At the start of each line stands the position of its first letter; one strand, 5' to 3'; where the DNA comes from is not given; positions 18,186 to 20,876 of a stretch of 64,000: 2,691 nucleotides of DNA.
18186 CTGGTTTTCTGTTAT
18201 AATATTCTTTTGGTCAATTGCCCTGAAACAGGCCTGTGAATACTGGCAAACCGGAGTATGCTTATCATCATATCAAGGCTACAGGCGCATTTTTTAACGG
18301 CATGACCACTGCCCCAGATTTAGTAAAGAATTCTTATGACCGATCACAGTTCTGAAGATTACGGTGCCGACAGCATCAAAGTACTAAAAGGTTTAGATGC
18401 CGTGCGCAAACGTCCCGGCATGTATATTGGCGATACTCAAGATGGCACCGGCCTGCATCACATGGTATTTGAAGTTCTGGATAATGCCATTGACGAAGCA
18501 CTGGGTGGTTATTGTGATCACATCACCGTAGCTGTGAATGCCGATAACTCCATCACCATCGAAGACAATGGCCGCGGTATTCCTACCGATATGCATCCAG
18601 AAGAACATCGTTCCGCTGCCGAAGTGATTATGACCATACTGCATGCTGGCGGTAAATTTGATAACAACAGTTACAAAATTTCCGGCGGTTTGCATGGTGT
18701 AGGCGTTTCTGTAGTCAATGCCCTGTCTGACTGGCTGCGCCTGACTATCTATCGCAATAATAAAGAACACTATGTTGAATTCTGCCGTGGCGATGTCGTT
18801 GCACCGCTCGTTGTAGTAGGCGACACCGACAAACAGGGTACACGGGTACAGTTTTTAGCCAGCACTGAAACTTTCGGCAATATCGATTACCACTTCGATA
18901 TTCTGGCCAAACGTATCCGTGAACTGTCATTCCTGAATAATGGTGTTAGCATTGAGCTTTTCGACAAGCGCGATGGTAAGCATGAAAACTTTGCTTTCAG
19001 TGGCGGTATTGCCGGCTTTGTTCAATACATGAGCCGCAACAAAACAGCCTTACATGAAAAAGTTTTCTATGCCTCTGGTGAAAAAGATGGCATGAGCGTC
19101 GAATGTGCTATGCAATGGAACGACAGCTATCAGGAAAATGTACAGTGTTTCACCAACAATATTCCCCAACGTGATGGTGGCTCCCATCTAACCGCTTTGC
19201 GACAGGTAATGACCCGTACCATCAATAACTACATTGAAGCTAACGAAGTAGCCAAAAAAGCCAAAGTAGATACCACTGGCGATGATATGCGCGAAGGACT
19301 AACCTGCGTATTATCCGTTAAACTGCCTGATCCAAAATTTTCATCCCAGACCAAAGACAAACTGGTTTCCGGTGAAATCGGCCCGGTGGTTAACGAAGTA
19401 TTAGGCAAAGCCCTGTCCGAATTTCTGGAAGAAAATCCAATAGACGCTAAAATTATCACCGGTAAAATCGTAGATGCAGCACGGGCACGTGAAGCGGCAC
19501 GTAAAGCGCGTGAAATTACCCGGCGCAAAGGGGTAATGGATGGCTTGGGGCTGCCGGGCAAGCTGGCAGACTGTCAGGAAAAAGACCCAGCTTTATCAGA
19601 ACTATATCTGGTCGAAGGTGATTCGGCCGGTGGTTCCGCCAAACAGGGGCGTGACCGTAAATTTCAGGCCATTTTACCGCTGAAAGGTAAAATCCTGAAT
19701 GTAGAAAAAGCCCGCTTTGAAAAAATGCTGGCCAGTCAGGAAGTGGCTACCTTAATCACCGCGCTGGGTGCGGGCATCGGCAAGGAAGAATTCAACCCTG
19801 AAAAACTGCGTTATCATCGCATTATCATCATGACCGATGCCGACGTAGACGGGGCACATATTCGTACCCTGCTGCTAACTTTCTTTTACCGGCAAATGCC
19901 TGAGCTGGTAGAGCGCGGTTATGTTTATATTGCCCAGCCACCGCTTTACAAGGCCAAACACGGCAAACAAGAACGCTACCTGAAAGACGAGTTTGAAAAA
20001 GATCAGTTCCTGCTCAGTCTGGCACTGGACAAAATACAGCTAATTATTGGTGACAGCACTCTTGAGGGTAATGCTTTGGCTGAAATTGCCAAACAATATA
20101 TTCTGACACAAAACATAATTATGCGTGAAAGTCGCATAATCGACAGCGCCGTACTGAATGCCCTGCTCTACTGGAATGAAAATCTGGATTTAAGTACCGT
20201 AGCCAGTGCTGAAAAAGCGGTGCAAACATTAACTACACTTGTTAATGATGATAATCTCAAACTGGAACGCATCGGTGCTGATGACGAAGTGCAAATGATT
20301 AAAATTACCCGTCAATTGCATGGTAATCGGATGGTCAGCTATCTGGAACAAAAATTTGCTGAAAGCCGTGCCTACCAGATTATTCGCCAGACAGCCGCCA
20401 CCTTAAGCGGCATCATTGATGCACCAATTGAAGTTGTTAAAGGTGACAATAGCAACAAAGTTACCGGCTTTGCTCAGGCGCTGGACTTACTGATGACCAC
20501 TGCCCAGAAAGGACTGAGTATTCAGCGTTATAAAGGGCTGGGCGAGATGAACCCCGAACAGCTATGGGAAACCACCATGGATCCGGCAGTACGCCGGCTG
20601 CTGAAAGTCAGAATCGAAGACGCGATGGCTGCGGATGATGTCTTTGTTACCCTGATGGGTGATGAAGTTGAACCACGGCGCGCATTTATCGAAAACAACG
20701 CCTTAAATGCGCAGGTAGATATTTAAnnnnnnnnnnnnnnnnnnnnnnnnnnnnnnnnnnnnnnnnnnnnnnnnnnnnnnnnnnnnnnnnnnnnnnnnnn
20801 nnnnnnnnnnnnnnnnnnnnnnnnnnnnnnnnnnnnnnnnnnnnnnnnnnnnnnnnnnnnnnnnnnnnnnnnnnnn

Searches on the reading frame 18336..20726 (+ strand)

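Call 70: search_protein_families(library=pfam, proteins=[window:18336-20726:+], max_evalue=0.00001)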
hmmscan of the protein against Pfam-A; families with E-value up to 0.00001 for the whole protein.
window:18336-20726:+ (796 aa): 6 families
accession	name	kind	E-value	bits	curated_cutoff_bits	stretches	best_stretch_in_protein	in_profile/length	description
PF00204.31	DNA_gyraseB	-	1.1e-55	188.2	27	1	224-393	1-172/173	DNA gyrase B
PF00986.26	DNA_gyraseB_C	-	3e-31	107.8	29.8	1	725-786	2-63/63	DNA gyrase B subunit, carboxyl terminus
PF18053.6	GyrB_insert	-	1.2e-25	90.8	26.1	1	574-723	10-167/167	DNA gyrase B subunit insert domain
PF01751.28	Toprim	-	1.4e-20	73.7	23.1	1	422-534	1-95/96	Toprim domain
PF02518.31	HATPase_c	-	1.1e-18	68.1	26.4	1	36-173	2-105/111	Histidine kinase-, DNA gyrase B-, and HSP90-like ATPase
PF21249.2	GyrB_hook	-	7.3e-09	35.5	23.7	1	536-564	1-29/29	GyrB, hook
